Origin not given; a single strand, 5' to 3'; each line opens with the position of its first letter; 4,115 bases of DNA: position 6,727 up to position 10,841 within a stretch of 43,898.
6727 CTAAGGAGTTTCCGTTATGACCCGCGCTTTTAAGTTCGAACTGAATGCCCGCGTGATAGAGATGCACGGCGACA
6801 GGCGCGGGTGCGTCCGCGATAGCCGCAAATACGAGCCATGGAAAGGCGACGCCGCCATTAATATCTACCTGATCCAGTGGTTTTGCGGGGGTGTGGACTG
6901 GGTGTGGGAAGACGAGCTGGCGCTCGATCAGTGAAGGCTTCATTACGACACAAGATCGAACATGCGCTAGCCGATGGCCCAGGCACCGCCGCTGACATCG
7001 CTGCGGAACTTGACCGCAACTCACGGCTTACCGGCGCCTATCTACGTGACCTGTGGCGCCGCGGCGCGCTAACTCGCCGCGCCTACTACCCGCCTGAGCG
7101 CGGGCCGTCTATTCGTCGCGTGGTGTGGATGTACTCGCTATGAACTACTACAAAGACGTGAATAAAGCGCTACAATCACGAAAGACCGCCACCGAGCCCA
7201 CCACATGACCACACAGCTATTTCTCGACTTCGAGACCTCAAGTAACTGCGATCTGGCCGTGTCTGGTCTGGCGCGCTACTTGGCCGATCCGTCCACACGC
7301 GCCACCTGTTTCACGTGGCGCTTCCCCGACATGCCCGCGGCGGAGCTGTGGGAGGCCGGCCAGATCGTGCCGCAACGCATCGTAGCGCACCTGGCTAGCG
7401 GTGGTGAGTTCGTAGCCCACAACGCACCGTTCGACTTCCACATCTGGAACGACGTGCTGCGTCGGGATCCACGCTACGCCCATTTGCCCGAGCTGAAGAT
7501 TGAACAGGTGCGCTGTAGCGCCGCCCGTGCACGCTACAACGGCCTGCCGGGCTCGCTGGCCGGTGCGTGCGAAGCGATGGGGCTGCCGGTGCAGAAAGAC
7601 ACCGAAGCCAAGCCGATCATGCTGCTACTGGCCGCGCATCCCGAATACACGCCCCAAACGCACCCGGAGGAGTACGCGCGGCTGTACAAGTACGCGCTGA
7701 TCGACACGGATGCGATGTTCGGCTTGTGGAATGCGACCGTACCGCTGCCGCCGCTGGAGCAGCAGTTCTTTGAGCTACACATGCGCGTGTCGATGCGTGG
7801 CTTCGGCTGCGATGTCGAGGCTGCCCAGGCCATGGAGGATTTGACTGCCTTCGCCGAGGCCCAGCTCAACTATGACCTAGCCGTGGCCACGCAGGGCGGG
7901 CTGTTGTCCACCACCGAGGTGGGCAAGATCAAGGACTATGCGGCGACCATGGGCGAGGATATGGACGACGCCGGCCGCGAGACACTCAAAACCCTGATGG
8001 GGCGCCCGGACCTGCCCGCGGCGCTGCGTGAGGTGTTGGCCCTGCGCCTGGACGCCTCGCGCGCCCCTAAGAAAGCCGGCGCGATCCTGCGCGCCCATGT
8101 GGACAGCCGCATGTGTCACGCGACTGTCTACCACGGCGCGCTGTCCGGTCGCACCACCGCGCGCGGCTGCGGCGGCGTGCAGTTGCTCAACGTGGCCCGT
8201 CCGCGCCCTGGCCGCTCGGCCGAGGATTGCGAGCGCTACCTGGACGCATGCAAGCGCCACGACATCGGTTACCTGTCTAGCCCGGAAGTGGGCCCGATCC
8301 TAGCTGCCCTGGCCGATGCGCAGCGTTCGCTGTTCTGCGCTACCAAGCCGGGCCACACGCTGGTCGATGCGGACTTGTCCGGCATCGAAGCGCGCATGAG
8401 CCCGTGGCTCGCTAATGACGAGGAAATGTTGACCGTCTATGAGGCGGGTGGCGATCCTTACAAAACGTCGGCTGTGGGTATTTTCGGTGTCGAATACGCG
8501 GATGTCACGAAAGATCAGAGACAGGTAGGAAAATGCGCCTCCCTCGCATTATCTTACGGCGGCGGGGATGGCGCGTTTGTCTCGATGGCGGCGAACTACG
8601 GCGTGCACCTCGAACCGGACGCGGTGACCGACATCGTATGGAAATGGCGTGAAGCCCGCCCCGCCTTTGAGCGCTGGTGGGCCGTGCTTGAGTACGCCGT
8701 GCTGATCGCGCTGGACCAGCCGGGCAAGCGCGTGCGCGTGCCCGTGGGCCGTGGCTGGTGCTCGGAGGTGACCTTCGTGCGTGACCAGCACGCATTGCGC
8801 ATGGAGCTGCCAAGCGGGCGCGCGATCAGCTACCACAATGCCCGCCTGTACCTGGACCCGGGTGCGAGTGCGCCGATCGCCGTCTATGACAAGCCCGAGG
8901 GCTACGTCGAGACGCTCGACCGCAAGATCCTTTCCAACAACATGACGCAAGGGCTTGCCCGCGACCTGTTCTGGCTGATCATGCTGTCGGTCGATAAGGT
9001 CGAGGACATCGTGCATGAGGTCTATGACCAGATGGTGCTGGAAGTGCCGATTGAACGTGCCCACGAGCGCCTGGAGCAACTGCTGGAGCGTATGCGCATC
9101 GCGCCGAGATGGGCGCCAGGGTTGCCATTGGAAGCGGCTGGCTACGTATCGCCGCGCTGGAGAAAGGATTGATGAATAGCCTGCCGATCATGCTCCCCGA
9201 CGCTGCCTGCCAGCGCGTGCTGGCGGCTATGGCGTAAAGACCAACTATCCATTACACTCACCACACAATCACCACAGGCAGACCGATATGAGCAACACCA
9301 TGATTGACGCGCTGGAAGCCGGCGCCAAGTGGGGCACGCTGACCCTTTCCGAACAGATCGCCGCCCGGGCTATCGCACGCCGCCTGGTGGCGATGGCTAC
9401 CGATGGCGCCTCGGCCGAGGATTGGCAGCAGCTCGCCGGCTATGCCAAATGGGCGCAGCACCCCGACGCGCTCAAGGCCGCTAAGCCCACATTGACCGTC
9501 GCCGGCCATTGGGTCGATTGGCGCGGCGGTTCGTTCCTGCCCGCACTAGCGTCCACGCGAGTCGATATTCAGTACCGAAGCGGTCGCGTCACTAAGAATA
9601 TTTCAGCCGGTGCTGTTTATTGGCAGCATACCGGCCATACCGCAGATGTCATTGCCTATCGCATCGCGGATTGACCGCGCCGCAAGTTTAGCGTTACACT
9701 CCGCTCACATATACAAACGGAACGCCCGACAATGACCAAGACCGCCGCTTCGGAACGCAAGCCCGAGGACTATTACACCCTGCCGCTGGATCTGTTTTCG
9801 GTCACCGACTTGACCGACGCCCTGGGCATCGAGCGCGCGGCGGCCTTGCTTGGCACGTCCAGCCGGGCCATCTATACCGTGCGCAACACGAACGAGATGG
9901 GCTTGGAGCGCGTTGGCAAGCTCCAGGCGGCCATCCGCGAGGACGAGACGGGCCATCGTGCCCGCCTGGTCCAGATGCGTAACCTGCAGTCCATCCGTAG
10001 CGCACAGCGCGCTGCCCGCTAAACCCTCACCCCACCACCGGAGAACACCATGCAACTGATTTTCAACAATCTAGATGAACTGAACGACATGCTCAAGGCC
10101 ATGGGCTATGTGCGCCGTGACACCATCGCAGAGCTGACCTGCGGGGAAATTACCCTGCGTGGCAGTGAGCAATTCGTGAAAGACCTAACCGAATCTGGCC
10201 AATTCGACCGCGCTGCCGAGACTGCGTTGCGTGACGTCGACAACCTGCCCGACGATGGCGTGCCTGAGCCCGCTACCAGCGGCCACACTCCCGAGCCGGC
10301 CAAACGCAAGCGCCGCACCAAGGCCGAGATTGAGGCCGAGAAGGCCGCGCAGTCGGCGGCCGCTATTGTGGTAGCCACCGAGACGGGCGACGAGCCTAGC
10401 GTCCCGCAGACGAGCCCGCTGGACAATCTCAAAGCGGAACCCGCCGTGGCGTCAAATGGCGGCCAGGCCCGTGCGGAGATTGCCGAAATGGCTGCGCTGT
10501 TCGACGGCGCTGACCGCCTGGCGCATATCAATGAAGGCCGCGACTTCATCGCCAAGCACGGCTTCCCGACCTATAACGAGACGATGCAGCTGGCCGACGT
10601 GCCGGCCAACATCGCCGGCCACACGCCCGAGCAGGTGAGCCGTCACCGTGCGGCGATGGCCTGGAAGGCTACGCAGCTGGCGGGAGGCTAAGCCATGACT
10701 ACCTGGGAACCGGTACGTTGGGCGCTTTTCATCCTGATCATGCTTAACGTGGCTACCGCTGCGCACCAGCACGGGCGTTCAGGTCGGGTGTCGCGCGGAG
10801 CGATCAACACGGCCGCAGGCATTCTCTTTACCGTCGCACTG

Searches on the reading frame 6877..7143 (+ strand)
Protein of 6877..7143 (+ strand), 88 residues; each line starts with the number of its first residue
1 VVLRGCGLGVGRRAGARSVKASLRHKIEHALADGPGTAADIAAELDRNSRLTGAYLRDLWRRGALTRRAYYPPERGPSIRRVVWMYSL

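Call 57: search_protein_families(library=pfam, proteins=[window:6877-7143:+], max_evalue=0.01)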
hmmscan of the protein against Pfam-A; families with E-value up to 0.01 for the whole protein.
window:6877-7143:+ (88 aa): 0 families

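Call 58: search_protein_families(library=phrogs, proteins=[window:6877-7143:+], max_evalue=0.001)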
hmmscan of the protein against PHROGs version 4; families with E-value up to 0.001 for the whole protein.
window:6877-7143:+ (88 aa): 0 families

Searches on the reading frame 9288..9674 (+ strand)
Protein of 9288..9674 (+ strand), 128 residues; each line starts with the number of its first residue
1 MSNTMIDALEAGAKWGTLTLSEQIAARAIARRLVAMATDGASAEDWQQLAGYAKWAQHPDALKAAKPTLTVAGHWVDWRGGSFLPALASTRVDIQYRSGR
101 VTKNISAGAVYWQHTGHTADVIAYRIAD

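Call 57: search_protein_families(library=pfam, proteins=[window:9288-9674:+], max_evalue=0.01)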
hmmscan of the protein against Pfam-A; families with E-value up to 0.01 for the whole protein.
window:9288-9674:+ (128 aa): 0 families

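Call 58: search_protein_families(library=phrogs, proteins=[window:9288-9674:+], max_evalue=0.001)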
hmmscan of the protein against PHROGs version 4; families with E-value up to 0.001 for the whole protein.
window:9288-9674:+ (128 aa): 3 families
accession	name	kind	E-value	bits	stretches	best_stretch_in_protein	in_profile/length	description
phrog_9174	-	unknown function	1.3e-11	46.1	1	71-126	14-75/157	-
phrog_26870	-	unknown function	4.4e-09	37.6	1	38-128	77-165/236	-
phrog_16943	-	unknown function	9.8e-06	26.6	1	5-126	28-161/166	-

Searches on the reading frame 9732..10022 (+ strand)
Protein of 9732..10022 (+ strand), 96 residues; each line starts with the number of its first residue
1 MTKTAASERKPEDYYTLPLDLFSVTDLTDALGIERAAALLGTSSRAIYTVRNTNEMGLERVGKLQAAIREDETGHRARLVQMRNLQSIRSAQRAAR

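Call 57: search_protein_families(library=pfam, proteins=[window:9732-10022:+], max_evalue=0.01)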
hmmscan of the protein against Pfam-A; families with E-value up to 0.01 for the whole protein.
window:9732-10022:+ (96 aa): 0 families

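Call 58: search_protein_families(library=phrogs, proteins=[window:9732-10022:+], max_evalue=0.001)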
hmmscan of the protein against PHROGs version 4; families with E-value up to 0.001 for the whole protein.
window:9732-10022:+ (96 aa): 1 family
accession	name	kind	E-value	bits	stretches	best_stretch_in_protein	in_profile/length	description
phrog_17223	-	unknown function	1.2e-25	90.5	1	9-96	8-95/103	-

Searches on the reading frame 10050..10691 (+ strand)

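Call 57: search_protein_families(library=pfam, proteins=[window:10050-10691:+], max_evalue=0.01)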
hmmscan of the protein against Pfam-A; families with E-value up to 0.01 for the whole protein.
window:10050-10691:+ (213 aa): 0 families

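Call 58: search_protein_families(library=phrogs, proteins=[window:10050-10691:+], max_evalue=0.001)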
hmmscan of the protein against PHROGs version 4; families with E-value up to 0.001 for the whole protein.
window:10050-10691:+ (213 aa): 1 family
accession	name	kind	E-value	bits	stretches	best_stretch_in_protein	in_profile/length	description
phrog_19506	-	tail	3.2e-10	41.4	1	78-147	93-162/263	tail protein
